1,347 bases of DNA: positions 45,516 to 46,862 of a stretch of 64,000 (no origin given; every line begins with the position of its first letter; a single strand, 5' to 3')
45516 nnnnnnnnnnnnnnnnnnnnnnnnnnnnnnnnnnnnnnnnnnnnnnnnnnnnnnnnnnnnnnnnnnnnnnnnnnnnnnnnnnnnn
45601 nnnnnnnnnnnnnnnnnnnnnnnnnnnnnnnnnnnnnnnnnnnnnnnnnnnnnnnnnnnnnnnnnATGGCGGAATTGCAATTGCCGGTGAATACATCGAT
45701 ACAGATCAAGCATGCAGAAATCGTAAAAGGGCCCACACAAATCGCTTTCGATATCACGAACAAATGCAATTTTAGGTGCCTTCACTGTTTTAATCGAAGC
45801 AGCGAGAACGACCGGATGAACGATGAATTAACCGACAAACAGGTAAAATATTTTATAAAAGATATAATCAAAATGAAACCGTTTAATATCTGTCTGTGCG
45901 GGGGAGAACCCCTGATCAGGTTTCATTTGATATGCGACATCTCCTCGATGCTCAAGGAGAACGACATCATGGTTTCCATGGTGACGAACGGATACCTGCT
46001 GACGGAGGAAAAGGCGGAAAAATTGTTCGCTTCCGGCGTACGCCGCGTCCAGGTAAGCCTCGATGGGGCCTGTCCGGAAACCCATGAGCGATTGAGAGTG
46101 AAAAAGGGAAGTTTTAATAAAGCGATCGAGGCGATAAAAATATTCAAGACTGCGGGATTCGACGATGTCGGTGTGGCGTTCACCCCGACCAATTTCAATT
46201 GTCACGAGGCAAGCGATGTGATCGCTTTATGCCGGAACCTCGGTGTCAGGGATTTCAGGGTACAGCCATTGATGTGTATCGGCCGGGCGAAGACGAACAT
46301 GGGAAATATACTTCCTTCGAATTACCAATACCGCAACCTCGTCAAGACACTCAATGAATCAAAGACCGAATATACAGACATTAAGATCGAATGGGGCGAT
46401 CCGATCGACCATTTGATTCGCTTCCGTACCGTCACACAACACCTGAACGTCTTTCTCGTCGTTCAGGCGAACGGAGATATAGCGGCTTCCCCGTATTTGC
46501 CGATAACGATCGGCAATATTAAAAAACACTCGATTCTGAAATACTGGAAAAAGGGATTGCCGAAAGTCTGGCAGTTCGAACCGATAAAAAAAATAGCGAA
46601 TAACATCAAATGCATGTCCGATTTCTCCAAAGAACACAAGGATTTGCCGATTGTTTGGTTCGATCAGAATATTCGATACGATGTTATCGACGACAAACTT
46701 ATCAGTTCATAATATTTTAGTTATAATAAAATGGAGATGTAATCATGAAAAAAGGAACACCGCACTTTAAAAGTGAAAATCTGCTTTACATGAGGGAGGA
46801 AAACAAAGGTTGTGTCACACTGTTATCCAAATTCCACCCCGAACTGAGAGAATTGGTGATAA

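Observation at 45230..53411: Candidate novel RiPP/bacteriocin gene cluster: GG-leader precursor, radical SAM maturase, RRE protein, ABC exporter, C39 peptidase and CPBP immunity protein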

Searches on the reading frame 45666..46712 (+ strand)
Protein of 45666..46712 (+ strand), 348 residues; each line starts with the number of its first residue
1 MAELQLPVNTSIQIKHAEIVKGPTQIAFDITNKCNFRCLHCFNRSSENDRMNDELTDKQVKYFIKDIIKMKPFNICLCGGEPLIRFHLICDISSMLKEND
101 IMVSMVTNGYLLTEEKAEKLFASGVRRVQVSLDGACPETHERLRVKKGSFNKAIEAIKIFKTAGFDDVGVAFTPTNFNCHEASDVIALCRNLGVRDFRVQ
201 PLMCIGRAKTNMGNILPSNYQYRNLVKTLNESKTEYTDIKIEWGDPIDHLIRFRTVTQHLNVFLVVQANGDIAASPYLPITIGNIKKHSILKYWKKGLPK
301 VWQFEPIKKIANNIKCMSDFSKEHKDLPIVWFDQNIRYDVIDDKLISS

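Call 3: search_protein_families(library=pfam, proteins=[window:45666-46712:+], max_evalue=0.1)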
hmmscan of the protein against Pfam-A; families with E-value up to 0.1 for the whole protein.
window:45666-46712:+ (348 aa): 2 families
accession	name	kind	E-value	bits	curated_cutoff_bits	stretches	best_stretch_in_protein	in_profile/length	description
PF04055.27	Radical_SAM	-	1.5e-27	97.2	29.5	1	30-170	3-144/166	Radical SAM superfamily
PF13353.11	Fer4_12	-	1.2e-12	48.8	22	1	31-153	12-135/137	4Fe-4S single cluster domain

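Call 4: search_protein_families(library=ncbifam, proteins=[window:45666-46712:+], max_evalue=0.1)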
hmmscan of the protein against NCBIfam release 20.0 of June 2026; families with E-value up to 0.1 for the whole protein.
window:45666-46712:+ (348 aa): 92 families (the best 25 are shown)
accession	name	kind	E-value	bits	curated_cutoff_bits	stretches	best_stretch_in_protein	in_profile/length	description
TIGR04545.1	rSAM_ahbD_hemeb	equivalog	2e-39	136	500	1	26-233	2-205/339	heme b synthase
TIGR04053.2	TIGR04053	equivalog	2.5e-34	119.1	395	2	21-237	5-218/366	TIGR04053 family radical SAM/SPASM domain-containing protein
TIGR04303.1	GeoRSP_rSAM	equivalog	8.5e-34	117.6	400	1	21-297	2-278/325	GeoRSP system radical SAM/SPASM protein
TIGR04055.1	rSAM_NirJ2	equivalog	3.3e-33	115.6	500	1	26-296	2-275/326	putative heme d1 biosynthesis radical SAM protein NirJ2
TIGR04051.1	rSAM_NirJ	equivalog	1.4e-32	113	515.45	1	28-214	6-188/354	heme d1 biosynthesis radical SAM protein NirJ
TIGR03962.1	mycofact_rSAM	equivalog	2.7e-32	112.3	265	1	21-294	9-282/339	mycofactocin radical SAM maturase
TIGR04054.1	rSAM_NirJ1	equivalog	1.7e-31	109.2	650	1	12-210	25-218/387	putative heme d1 biosynthesis radical SAM protein NirJ1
TIGR04347.1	pseudo_SAM_Halo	equivalog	1.6e-29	103.4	525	1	26-238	40-247/390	TIGR04347 family pseudo-SAM/SPASM protein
TIGR04250.1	SCM_rSAM_ScmE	equivalog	1.5e-28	99.8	400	1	23-236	2-213/358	SynChlorMet cassette radical SAM/SPASM protein ScmE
TIGR04546.1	rSAM_ahbC_deAc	equivalog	3.2e-28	98.6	650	1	26-214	41-225/390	12,18-didecarboxysiroheme deacetylase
NF050035.1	rSAM_WgK_link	exception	3.3e-27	95.4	650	1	21-242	6-221/367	radical SAM/SPASM peptide maturase WgkB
TIGR04133.1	rSAM_w_lipo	hypoth_equivalog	6.6e-27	94.3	425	1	12-244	11-242/350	TIGR04133 family radical SAM/SPASM protein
TIGR02668.1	moaA_archaeal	equivalog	6.1e-26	91.1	325.25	1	27-206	13-190/303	GTP 3',8-cyclase MoaA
TIGR02666.1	moaA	equivalog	1.2e-24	86.9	284.05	1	29-229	15-220/336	GTP 3',8-cyclase MoaA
TIGR04403.1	rSAM_skfB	equivalog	1.3e-24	86.7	300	1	22-329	102-397/402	sporulation killing factor system radical SAM maturase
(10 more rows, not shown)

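Call 7: find_homologous_proteins(query=window:45666-46712:+, max_evalue=1e-10)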
Query window:45666-46712:+ (348 aa): 490 proteins with E <= 1e-10 among 1447 candidates; the best 120 are listed.
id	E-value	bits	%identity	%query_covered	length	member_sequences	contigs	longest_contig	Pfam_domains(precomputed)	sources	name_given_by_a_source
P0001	3.7e-237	804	100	100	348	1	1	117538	PF04055.28,PF13353.12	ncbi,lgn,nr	ncbi:MAG: radical SAM protein [Spirochaetales bacterium]|nr:radical SAM protein [Spirochaetales bact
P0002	2.7e-150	519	65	97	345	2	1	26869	PF04055.28,PF13353.12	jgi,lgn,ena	-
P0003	3.3e-141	489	59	96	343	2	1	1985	PF04055.28,PF13353.12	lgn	-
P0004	6.0e-140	485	61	96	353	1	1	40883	PF04055.28,PF13353.12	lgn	-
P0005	2.6e-132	459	56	96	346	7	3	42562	PF04055.28,PF13353.12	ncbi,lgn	-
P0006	3.1e-129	449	56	99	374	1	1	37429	PF04055.28,PF13353.12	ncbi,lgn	ncbi:MAG: radical SAM protein [bacterium]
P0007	4.0e-129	449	54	100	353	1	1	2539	PF04055.28,PF13353.12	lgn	-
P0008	9.7e-129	448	56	96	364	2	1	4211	PF04055.28,PF13353.12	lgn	-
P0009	3.1e-127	443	53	100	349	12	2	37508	PF04055.28,PF13353.12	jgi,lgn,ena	-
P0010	3.7e-125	436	55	99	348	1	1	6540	PF04055.28,PF13353.12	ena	-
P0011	4.7e-125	436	52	100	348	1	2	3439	PF04055.28,PF13353.12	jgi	jgi:MoaA/NifB/PqqE/SkfB family radical SAM enzyme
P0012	1.1e-124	434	55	99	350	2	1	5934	PF04055.28,PF13353.12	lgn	-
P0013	4.3e-124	432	55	99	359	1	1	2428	PF04055.28,PF13353.12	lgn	-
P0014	1.4e-121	424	53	96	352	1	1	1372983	PF04055.28,PF13353.12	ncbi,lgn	-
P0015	1.8e-121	424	52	100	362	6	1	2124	PF04055.28,PF13353.12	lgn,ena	-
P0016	3.5e-121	423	52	99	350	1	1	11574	PF04055.28,PF13353.12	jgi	-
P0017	5.5e-121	422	52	96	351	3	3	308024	PF04055.28,PF13353.12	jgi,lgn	-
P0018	1.8e-120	421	52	95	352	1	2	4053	PF04055.28,PF13353.12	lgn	-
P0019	3.3e-120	420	53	99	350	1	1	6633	PF04055.28,PF13353.12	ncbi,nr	ncbi:MAG: radical SAM protein [bacterium]|nr:radical SAM protein [bacterium]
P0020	4.1e-120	419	53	99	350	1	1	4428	PF04055.28,PF13353.12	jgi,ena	-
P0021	8.3e-120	418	50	96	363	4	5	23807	PF04055.28,PF13353.12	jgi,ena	jgi:MoaA/NifB/PqqE/SkfB family radical SAM enzyme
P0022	9.5e-120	418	51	96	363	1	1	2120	PF04055.28,PF13353.12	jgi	jgi:MoaA/NifB/PqqE/SkfB family radical SAM enzyme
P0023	1.1e-119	418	52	95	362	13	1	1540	PF04055.28,PF13353.12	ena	-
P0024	4.7e-118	413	49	100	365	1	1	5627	PF04055.28,PF13353.12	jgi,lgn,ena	-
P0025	3.1e-117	410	51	99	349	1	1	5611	PF04055.28,PF13353.12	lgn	-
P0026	9.5e-117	408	51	99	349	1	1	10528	PF04055.28,PF13353.12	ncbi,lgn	-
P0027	2.3e-116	407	52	94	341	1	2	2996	PF04055.28,PF13353.12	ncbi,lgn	-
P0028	3.3e-116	407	52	99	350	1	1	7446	PF04055.28,PF13353.12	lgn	-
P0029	3.4e-116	406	50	96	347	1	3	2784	PF04055.28,PF13353.12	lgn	-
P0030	1.0e-114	402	48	100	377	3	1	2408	PF04055.28,PF13353.12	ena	-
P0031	1.1e-114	401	49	95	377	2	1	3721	PF04055.28,PF13353.12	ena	-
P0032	2.5e-114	400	51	92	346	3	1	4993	PF04055.28,PF13353.12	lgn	-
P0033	7.0e-114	399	51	99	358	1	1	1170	PF04055.28,PF13353.12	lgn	-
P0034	1.6e-113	398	50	100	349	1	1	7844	PF04055.28,PF13353.12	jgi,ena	-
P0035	1.8e-113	398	52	99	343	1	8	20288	PF04055.28,PF13353.12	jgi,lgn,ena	-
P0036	2.7e-113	397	52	98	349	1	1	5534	PF04055.28,PF13353.12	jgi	jgi:MoaA/NifB/PqqE/SkfB family radical SAM enzyme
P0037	6.1e-113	396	49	95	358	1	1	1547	PF04055.28,PF13353.12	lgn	-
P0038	7.3e-113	396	49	95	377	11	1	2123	PF04055.28,PF13353.12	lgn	-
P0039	1.1e-112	395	51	99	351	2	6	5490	PF04055.28,PF13353.12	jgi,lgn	-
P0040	1.5e-112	394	48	100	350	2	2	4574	PF04055.28,PF13353.12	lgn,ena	-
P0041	1.7e-112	394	52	97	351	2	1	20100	PF04055.28,PF13353.12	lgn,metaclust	metaclust:\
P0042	4.4e-112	393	51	99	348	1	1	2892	PF04055.28,PF13353.12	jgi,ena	-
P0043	4.7e-112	393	49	99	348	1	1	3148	PF04055.28,PF13353.12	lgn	-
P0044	7.6e-112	392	47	96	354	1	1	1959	PF04055.28,PF13353.12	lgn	-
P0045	2.0e-111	391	53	94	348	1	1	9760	PF04055.28,PF13353.12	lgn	-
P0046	2.1e-111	391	47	96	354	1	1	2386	PF04055.28,PF13353.12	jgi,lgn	jgi:Fe-coproporphyrin III synthase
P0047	2.1e-111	391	48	95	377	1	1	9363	PF04055.28,PF13353.12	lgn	-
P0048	4.7e-111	390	47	98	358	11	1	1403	PF04055.28,PF13353.12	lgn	-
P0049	5.4e-111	389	49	100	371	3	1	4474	PF04055.28,PF13353.12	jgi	-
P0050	7.9e-111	389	48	100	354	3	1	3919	PF04055.28,PF13353.12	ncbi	-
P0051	1.2e-110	388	48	98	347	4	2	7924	PF04055.28,PF13353.12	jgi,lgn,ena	-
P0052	2.6e-110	387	50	99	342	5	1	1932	PF04055.28,PF13353.12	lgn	-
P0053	9.3e-110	385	49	99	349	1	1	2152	PF04055.28,PF13353.12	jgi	jgi:MoaA/NifB/PqqE/SkfB family radical SAM enzyme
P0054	9.9e-110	385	50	97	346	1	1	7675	PF04055.28,PF13353.12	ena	-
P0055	1.2e-109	385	48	100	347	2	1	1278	PF04055.28,PF13353.12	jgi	jgi:MoaA/NifB/PqqE/SkfB family radical SAM enzyme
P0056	2.5e-109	384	48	100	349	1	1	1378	PF04055.28,PF13353.12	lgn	-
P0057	3.0e-109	384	49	99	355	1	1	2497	PF04055.28,PF13353.12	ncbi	-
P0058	1.4e-108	381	49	97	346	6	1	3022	PF04055.28,PF13353.12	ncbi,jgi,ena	-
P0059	1.4e-107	378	48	100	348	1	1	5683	PF04055.28,PF13353.12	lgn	-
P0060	1.7e-107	378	52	91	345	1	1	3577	PF04055.28,PF13353.12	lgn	-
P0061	5.5e-107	376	47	96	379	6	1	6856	PF04055.28,PF13353.12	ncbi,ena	-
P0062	2.8e-106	374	47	97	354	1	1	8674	PF04055.28,PF13353.12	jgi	-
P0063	5.5e-106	373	50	96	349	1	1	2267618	PF04055.28,PF13353.12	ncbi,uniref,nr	ncbi:radical SAM protein [Aceticella autotrophica]|uniref:Radical SAM protein n=1 Tax=Aceticella aut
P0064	1.7e-105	371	46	99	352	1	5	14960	PF04055.28,PF13353.12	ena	-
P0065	1.9e-105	371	48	99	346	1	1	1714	PF04055.28,PF13353.12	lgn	-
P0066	2.8e-105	371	48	99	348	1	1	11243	PF04055.28,PF13353.12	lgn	-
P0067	4.1e-105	370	48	97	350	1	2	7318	PF04055.28,PF13353.12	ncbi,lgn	-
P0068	5.4e-105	370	48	93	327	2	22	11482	PF04055.28,PF13353.12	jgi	jgi:MoaA/NifB/PqqE/SkfB family radical SAM enzyme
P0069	3.9e-103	364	50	94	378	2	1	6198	PF04055.28,PF13353.12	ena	-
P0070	7.4e-103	363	50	94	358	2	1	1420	PF04055.28,PF13353.12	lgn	-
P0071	8.2e-103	362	49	88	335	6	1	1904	PF04055.28,PF13353.12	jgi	jgi:MoaA/NifB/PqqE/SkfB family radical SAM enzyme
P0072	9.4e-103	362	49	97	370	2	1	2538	PF04055.28,PF13353.12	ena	-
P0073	1.3e-102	362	45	92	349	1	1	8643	PF04055.28,PF13353.12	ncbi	-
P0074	1.3e-102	362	47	99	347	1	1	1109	PF04055.28,PF13353.12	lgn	-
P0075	2.2e-102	361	49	97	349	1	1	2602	PF04055.28,PF13353.12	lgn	-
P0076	2.6e-102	361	49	94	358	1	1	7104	PF04055.28,PF13353.12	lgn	-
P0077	9.1e-102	359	50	89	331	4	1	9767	PF04055.28,PF13353.12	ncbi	ncbi:MAG: radical SAM/SPASM domain-containing protein [Caldisericum sp.]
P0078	1.2e-101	359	53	86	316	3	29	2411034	PF04055.28,PF13353.12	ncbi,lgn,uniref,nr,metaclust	ncbi:radical SAM domain-containing protein [Thermoanaerobacter kivui]|uniref:Radical SAM domain-cont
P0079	1.3e-101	358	46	97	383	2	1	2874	PF04055.28,PF13353.12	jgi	-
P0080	1.8e-101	358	46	95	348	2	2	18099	PF04055.28,PF13353.12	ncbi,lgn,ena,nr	ncbi:MAG: radical SAM protein [Methanomassiliicoccaceae archaeon]|nr:radical SAM protein [Methanomas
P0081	2.6e-101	358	47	95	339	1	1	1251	PF04055.28,PF13353.12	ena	-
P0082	5.0e-101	357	48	95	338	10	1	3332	PF04055.28,PF13353.12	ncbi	-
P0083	1.4e-100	355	46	97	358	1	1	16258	PF04055.28,PF13353.12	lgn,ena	-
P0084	1.4e-100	355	46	90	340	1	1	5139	PF04055.28,PF13353.12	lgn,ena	-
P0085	4.9e-100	353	44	99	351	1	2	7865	PF04055.28,PF13353.12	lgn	-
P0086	8.1e-100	353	50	96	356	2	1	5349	PF04055.28,PF13353.12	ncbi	-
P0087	1.3e-99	352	46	95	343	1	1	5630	PF04055.28,PF13353.12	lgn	-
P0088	2.0e-99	351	46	97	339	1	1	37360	PF04055.28,PF13353.12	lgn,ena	-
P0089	1.1e-98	349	48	95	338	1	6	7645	PF04055.28,PF13353.12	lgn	-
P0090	1.3e-98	349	47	95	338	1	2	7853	PF04055.28,PF13353.12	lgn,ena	-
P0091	1.4e-98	349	47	99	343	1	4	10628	PF04055.28,PF13353.12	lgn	-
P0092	4.5e-98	347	51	95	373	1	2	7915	PF04055.28,PF13353.12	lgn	-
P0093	6.7e-98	346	48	94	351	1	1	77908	PF04055.28,PF13353.12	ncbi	ncbi:radical SAM/SPASM domain-containing protein [Desulfosporosinus fructosivorans]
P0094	1.4e-97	345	49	94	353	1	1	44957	PF04055.28,PF13353.12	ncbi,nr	ncbi:MAG: radical SAM protein [Bacillota bacterium]|nr:radical SAM protein [Bacillota bacterium]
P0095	1.5e-97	345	43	96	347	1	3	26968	PF04055.28,PF13353.12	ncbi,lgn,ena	-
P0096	2.0e-97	345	46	94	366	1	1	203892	PF04055.28,PF13353.12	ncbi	ncbi:MAG: radical SAM protein [Actinomycetota bacterium]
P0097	6.8e-97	343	49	95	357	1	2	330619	PF04055.28,PF13353.12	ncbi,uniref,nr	ncbi:radical SAM protein [Clostridium felsineum]|uniref:GTP 3',8-cyclase n=1 Tax=Clostridium felsine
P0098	2.2e-96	341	49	90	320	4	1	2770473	PF04055.28,PF13353.12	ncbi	ncbi:radical SAM protein [Thermoanaerobacterium thermosaccharolyticum]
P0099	2.9e-96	341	49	95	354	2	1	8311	PF04055.28,PF13353.12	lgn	-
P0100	6.9e-96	340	46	95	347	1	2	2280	PF04055.28,PF13353.12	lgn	-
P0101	7.2e-96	340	48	92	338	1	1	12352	PF04055.28,PF13353.12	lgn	-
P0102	1.3e-95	339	46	95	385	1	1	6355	PF04055.28,PF13353.12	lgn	-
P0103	1.8e-95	338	51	85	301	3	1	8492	PF04055.28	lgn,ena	-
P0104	2.5e-95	338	47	96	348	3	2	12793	PF04055.28,PF13353.12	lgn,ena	-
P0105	4.2e-95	337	48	91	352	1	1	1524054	PF04055.28,PF13353.12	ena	-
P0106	4.5e-95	337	44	95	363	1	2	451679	PF04055.28,PF13353.12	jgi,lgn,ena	-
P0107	5.4e-95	337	47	91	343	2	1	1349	PF04055.28,PF13353.12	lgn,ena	-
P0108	6.0e-95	337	45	95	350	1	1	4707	PF04055.28,PF13353.12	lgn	-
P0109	6.4e-95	337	49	95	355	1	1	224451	PF04055.28,PF13353.12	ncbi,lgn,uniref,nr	ncbi:radical SAM/SPASM domain-containing protein [Paenibacillus sp. S150]|uniref:radical SAM/SPASM d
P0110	8.2e-95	336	49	96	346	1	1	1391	PF04055.28,PF13353.12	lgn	-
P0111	1.2e-94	336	47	97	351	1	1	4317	PF04055.28,PF13353.12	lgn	-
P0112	1.5e-94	335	46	95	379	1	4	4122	PF04055.28,PF13353.12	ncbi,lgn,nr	ncbi:MAG: putative mycofactocin radical SAM maturase MftC [Syntrophomonadaceae bacterium]|nr:putativ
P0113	1.5e-94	335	51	85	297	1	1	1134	PF04055.28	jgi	jgi:MoaA/NifB/PqqE/SkfB family radical SAM enzyme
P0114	2.2e-93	331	47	96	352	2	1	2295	PF04055.28,PF13353.12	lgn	-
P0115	2.4e-93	331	47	94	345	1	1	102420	PF04055.28,PF13353.12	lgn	-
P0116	2.5e-93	331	43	95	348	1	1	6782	PF04055.28,PF13353.12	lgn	-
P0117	3.1e-93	331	46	92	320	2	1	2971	PF04055.28,PF13353.12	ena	-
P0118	6.1e-93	330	48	97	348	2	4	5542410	PF04055.28,PF13353.12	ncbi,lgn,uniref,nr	ncbi:radical SAM protein [Paenibacillus sp. CMAA1739]|uniref:radical SAM/SPASM domain-containing pro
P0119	7.1e-93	330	47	91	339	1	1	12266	PF04055.28,PF13353.12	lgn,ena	-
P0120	4.7e-92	327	44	95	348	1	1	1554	PF04055.28,PF13353.12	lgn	-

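Call 9: find_related_loci(query=A1, collection=genome_contigs, flank=10000)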
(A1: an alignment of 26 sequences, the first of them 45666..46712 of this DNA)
Query A1 (348 aa) in genome_contigs; peptide patterns used: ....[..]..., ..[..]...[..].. (x = any residue, [..] = any of these).
294 stretches matched a pattern; 256 encode a relative of the query (tblastn E <= 1e-3); the best 80 are kept; 80 distinct loci.
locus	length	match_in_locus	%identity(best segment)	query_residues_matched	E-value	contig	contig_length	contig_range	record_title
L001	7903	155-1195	53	1-348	1e-130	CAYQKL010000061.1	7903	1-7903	MAG TPA_asm: uncultured bacterium isolate binchicken_co274_33 genome assembly, contig: NODE_22000_length_7903_cov_14.515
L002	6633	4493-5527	53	1-345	8e-125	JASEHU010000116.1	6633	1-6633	MAG: bacterium isolate Yes70-31 NODE_116_length_6633_cov_10.575251, whole genome shotgun sequence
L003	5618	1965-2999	53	1-345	6e-124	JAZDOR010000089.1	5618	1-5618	MAG: bacterium isolate MEGAHIT-group-0.789 k141_3512518, whole genome shotgun sequence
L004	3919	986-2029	48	1-347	4e-120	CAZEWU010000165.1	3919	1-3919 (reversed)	MAG TPA_asm: uncultured Caldisericota bacterium isolate SRP089250_co1_174 genome assembly, contig: NODE_47931_length_391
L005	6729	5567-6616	49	1-332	5e-116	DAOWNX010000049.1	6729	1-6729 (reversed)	MAG TPA_asm: Caldisericota bacterium isolate CSMAG_3039 CSMAG_3039_k141_1228924_length_6729_cov_229.0000, whole genome s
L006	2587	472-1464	49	11-347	6e-118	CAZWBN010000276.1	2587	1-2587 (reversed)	MAG TPA_asm: uncultured Clostridia bacterium isolate binchicken_co6_404 genome assembly, contig: NODE_58472_length_2587_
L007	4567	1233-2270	48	1-346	2e-113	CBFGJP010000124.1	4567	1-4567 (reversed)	MAG: candidate division WOR-3 bacterium isolate QZM1.Bin.155.optimized.1 genome assembly, contig: NODE_124_length_4567_c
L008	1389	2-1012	50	14-332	3e-122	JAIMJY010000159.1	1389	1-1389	MAG: Caldisericum sp. isolate GA_180221_E-1-2-MAG-37_73 NODE_16051_length_1611_cov_28.526350, whole genome shotgun seque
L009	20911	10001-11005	49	1-332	5e-112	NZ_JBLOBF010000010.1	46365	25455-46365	Caldisericum sp. AR60 10, whole genome shotgun sequence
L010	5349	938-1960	50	5-343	6e-105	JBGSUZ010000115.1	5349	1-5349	MAG: Acidaminobacteraceae bacterium isolate JTS-AC445 k141_3467699, whole genome shotgun sequence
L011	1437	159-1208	44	1-332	5e-109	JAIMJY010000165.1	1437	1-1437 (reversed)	MAG: Caldisericum sp. isolate GA_180221_E-1-2-MAG-37_73 NODE_17643_length_1526_cov_23.356220, whole genome shotgun seque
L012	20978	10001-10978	49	8-330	1e-99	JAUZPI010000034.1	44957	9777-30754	MAG: Bacillota bacterium isolate bin61(3d) FBKKOBCF_34, whole genome shotgun sequence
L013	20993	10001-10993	49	17-345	9e-99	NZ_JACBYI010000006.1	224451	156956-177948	Paenibacillus sp. S150 S150_6, whole genome shotgun sequence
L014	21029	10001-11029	44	7-345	2e-92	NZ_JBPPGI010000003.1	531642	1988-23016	Gorillibacterium sp. sgz500922 Scaffold3, whole genome shotgun sequence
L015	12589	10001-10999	44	13-343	5e-92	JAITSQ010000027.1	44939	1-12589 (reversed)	MAG: Clostridiales bacterium isolate Rs511_bin10 k119_2864511, whole genome shotgun sequence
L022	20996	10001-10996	42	15-345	3e-88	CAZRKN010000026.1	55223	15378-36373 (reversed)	MAG TPA_asm: uncultured Bacteroides sp. isolate SRP199465_co1_196 genome assembly, contig: NODE_1122_length_55223_cov_61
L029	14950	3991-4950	41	18-342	7e-81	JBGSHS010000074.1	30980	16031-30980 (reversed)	MAG: Pirellulaceae bacterium isolate JTS-AC110 k141_4109194, whole genome shotgun sequence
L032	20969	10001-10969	39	15-342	4e-78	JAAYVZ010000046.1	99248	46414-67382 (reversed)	MAG: Holophagae bacterium isolate AS4AglBPMA_38 5403_AS4A, whole genome shotgun sequence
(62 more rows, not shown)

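Call 16: search_solved_structures(query=A1, max_evalue=0.00001)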
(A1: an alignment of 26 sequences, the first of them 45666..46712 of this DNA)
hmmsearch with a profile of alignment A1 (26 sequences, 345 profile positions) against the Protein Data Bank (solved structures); distinct sequences matched with E-value up to 0.00001: 24.
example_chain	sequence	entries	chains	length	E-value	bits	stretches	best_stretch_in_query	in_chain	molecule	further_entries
6efn_A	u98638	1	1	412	3.6e-26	95.4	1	18-222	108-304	Sporulation killing factor maturation protein SkfB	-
2fb2_A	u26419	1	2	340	6e-17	65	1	20-167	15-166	Molybdenum cofactor biosynthesis protein A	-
1tv7_A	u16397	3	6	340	3.5e-16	62.5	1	20-167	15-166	Molybdenum cofactor biosynthesis protein A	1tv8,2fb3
6c8v_A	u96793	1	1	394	1.3e-15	60.7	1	10-232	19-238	Coenzyme PQQ synthesis protein E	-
7vob_C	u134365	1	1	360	8.4e-15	58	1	28-197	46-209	Cytosylglucuronate decarboxylase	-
7voc_C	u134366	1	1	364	8.6e-15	57.9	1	28-197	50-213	Cytosylglucuronate decarboxylase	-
5wgg_A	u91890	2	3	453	4.6e-14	55.6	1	21-198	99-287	Radical SAM domain protein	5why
7tol_A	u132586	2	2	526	4e-13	52.5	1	22-206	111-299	glycerol dibiphytanyl glycerol tetraether - macrocyclic archaeol synthase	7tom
8vpo_A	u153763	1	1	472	1.1e-10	44.4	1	21-168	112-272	Radical SAM core domain-containing protein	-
7n7h_A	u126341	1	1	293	2.6e-09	39.9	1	18-202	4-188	VIPERIN-LIKE ENZYME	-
4k37_A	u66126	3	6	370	4.6e-09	39.1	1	28-193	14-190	Anaerobic sulfatase-maturating enzyme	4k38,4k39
4k36_A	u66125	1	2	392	5.5e-09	38.9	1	28-193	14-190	Anaerobic sulfatase-maturating enzyme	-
7n7i_A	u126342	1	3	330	7.8e-09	38.4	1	18-143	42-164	Viperin-like enzyme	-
6b4c_A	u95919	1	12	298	7.9e-09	38.3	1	18-143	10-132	Viperin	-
9dgw_A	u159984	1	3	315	8.7e-09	38.2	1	18-143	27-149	Radical SAM core domain-containing protein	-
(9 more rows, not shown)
